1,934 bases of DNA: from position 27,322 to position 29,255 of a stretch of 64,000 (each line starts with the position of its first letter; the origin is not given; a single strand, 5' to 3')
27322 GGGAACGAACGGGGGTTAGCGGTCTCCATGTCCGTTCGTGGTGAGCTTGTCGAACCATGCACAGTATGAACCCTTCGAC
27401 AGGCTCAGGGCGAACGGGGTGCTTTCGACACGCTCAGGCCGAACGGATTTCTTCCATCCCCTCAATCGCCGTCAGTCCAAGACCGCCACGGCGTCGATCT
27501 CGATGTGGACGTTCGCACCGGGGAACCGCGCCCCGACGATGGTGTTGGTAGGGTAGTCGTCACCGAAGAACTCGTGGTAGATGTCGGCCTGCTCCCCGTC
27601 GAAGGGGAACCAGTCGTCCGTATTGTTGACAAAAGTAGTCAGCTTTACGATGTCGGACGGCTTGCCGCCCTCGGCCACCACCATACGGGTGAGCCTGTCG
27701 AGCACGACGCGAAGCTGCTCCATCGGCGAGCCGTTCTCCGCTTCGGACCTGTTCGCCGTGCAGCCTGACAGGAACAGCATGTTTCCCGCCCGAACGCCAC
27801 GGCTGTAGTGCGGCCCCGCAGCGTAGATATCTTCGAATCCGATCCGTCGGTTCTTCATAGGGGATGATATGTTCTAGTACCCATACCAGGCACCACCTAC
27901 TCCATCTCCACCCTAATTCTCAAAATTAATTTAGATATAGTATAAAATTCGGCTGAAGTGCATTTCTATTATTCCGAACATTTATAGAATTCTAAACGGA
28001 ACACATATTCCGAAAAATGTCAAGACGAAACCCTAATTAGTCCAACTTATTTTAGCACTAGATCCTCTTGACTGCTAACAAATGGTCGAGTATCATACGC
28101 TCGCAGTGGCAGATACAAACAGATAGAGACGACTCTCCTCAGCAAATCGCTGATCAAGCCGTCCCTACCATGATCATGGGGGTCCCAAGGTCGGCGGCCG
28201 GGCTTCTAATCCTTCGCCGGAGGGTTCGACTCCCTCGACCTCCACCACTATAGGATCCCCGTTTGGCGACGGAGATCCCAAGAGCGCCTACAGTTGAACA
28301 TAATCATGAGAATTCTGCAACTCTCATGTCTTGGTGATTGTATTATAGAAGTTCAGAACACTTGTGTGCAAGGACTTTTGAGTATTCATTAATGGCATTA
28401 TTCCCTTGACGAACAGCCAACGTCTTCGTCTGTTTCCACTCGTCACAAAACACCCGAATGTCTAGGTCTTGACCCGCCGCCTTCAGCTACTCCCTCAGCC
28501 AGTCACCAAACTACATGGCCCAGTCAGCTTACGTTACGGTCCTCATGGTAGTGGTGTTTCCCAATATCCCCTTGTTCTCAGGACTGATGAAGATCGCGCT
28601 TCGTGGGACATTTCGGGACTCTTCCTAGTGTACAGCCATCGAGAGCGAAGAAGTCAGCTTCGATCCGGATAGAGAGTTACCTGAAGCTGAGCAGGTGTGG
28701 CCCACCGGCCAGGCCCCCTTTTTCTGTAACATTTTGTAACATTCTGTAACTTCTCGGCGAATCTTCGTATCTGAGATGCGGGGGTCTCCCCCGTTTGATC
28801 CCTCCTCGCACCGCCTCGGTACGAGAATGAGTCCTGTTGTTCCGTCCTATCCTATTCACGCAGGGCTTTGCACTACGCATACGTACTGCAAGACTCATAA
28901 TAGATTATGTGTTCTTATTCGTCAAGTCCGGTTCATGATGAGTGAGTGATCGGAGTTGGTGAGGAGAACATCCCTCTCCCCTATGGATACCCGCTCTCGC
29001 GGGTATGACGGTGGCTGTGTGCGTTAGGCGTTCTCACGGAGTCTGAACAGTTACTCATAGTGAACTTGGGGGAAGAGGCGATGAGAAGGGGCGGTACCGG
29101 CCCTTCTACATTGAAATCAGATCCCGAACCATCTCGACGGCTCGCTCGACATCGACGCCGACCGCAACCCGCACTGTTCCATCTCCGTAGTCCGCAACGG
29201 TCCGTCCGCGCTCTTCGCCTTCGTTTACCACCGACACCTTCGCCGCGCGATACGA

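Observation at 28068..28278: Promoter-driven 70-nt tRNA-like minihelix with alanine-type acceptor identity but no proper D or anticodon arm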

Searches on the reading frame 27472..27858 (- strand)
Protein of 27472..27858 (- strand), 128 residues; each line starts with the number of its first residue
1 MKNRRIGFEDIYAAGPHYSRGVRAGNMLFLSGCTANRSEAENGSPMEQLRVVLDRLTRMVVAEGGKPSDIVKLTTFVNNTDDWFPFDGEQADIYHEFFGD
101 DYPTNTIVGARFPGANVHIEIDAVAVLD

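Call 11: search_protein_families(library=pfam, proteins=[window:27472-27858:-])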
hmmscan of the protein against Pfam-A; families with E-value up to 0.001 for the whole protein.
window:27472-27858:- (128 aa): 1 family
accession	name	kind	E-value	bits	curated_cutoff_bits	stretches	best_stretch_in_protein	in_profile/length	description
PF01042.26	Ribonuc_L-PSP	-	1.2e-17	64.5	27.3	1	16-126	9-120/121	Endoribonuclease L-PSP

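Call 15: find_encoding_contigs(protein=window:27472-27858:-, flank=10000, max_places=10)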
Protein window:27472-27858:- (128 aa): 2 contigs read that carry it; 1 place shown.
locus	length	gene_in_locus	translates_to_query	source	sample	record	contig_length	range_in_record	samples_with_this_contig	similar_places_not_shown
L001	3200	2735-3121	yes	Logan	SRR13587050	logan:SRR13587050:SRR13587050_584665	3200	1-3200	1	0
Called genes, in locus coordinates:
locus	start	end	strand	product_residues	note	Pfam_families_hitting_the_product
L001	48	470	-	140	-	PF14489:QueF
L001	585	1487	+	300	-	PF01156:IU_nuc_hydro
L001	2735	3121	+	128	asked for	PF01042:Ribonuc_L-PSP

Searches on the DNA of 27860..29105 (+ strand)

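Call 4: search_rna_families(source=window, start=27900, end=28500, threshold=evalue, max_evalue=10, show_alignments=5)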
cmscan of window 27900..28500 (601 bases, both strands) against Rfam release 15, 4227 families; matches with E-value up to 10: 6.
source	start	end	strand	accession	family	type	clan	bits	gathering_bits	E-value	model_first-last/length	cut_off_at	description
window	28178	28247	+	RF00023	tmRNA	Gene;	CL00001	29.3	47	5e-10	1-374/374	no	transfer-messenger RNA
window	28206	28244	-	RF04351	Plastid-psbl-rps4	Cis-reg;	-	23.6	68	0.015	1-53/53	no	Plastid-psbl-rps4 3UTR RNA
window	28220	28280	+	RF04321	tmRNA_permuted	Gene;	-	17.1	47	0.24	36-96/213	no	permuted transfer-messenger RNA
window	28326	28428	+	RF04329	snoMe18S-C1367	Gene; snRNA; snoRNA; CD-box;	-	15.3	101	5.1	1-110/110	no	Drosophila C/D box small nucleolar RNA snoMe18S-C1367 family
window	28132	28181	-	RF01276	sR53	Gene; snRNA; snoRNA; CD-box;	-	13.9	49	1.1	1-60/60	no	Small nucleolar RNA sR53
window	27900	27913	+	RF00023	tmRNA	Gene;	CL00001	6.6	47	1.9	361-374/374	5'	transfer-messenger RNA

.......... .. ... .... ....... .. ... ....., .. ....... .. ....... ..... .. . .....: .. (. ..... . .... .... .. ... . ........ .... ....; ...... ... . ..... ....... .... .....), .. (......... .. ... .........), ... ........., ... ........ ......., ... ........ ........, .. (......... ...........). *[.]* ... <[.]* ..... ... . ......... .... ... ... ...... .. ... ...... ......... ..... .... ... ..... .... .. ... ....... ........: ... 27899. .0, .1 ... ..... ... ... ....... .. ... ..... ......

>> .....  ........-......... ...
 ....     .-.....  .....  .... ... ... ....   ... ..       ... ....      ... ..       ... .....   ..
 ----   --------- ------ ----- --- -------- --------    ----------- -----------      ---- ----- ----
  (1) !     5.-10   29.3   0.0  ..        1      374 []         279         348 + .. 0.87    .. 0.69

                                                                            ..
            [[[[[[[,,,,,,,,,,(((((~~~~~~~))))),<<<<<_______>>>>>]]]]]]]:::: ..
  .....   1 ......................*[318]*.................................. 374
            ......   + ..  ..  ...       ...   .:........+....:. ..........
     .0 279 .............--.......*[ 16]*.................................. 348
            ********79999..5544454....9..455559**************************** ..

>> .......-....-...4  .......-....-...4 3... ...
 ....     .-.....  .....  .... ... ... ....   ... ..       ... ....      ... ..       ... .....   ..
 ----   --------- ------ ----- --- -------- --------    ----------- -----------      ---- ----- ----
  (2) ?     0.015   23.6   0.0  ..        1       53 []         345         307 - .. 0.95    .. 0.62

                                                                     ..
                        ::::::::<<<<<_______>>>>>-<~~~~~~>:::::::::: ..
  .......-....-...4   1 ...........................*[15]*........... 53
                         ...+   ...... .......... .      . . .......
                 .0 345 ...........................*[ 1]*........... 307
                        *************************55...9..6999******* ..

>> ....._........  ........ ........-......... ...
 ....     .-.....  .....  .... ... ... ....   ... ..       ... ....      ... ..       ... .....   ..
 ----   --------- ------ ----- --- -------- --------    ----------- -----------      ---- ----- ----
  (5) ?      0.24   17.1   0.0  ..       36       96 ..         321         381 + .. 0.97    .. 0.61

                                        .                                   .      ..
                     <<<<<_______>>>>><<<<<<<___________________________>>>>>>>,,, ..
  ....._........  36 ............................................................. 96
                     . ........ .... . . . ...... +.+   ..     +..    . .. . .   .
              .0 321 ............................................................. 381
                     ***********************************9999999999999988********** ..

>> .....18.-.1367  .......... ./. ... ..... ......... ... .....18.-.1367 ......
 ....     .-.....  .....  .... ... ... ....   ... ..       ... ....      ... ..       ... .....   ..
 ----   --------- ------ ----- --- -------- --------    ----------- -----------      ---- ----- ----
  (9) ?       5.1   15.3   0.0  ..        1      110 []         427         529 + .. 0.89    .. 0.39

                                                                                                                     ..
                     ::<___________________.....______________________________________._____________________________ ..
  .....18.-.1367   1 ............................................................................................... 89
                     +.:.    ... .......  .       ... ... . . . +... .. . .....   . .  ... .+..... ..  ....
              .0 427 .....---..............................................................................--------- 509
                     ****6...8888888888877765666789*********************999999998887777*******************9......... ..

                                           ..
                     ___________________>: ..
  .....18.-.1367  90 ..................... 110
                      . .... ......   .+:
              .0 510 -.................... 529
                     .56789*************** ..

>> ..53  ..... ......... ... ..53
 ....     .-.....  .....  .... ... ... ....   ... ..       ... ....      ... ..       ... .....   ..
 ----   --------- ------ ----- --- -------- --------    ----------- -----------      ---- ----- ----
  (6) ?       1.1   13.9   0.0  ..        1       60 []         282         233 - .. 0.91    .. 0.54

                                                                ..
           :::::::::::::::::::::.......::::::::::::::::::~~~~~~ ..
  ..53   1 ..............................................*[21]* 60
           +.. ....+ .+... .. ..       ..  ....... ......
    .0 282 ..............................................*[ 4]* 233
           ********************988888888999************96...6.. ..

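Call 12: search_dna_similar(query=window:27860-29105:+, collection=plasmids, mode=distant)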
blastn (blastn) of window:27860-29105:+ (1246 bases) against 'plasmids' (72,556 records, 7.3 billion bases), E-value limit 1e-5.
No match.

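Call 13: search_dna_similar(query=window:27860-29105:+, collection=phages, mode=distant)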
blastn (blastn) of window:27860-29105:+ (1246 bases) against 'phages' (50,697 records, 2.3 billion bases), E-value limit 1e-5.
No match.

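Call 70: search_dna_similar(query=window:28178-28262:+, collection=phages, mode=distant, max_evalue=1, max_rows=30)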
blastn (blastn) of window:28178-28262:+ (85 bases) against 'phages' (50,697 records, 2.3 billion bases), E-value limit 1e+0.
Records with a match: 36; places in all: 36; records where one place covers at least 80% of the query: 0.
Best place of each record, by identity: 90-95% 5; 80-90% 30; 60-80% 1.
By first word of the organism name: Aeromonas 9; Bacillus 7; Mycobacterium 7; Proteus 6; uncultured 2; Alcaligenes 2; Moorella 1; Ralstonia 1; Phage 1.
By host as written in the record: Mycobacterium smegmatis mc2 155 6; Aeromonas hydrophila BIOTECH 10089 6; Bacillus anthracis 4; Proteus mirabilis 3; - 3; Bacillus anthracis Sterne 2; Alcaligenes faecalis 10106 2; Moorella sp. ACPs 1; and 9 more.
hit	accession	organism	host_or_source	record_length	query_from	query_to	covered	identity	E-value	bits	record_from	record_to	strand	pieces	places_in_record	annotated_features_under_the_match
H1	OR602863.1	Moorella phage MCACPph1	Moorella sp. ACPs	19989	34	85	61%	79.2%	6e-2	42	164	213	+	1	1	integrase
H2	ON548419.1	Bacillus phage vB_BanS-Thrax3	Bacillus anthracis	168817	44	79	42%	84.2%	2e-1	40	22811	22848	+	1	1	tRNA-Ala | tRNA-Thr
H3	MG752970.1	Ralstonia phage RsoM2USA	Ralstonia solanacearum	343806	39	73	41%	86.5%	2e-2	43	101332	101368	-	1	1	none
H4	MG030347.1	Proteus phage PM135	Proteus mirabilis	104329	42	70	34%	89.7%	2e-1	40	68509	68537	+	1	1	none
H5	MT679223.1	Proteus phage 1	Proteus mirabilis H10.20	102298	42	70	34%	89.7%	2e-1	40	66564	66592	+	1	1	tRNA-Ala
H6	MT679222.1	Proteus phage 2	Proteus mirabilis 3b10_21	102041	42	70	34%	89.7%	2e-1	40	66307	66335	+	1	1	tRNA-Ala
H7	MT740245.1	Proteus phage M4H10_20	Proteus mirabilis H10_20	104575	42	70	34%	89.7%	2e-1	40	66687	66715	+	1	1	tRNA-Ala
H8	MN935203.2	Proteus phage VTCCBPA139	Proteus mirabilis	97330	42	70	34%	89.7%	2e-1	40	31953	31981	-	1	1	tRNA-Ala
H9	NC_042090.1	Proteus phage PM135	Proteus mirabilis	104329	42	70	34%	89.7%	2e-1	40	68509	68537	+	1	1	none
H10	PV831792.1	Aeromonas phage AS4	Aeromonas salmonicida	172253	43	70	33%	89.3%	7e-1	38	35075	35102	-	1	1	tRNA-Leu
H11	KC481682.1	Bacillus phage vB_BanS-Tsamsa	Bacillus anthracis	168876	44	71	33%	89.3%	7e-1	38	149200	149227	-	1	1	tRNA-Ala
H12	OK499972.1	Bacillus phage vB_BanS_Chewbecca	Bacillus anthracis Sterne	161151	44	71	33%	89.3%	7e-1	38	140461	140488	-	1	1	tRNA-Ala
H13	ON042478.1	Aeromonas phage AhFM11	hypervirulent Aeromonas hydrophila Hyp ...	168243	43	70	33%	89.3%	7e-1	38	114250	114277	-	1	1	tRNA-Leu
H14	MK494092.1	Mycobacterium phage Silverleaf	Mycobacterium smegmatis mc2 155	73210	42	69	33%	89.3%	7e-1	38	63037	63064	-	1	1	none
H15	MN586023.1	Mycobacterium phage Zaria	Mycobacterium smegmatis mc#155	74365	42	69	33%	89.3%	7e-1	38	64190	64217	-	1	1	none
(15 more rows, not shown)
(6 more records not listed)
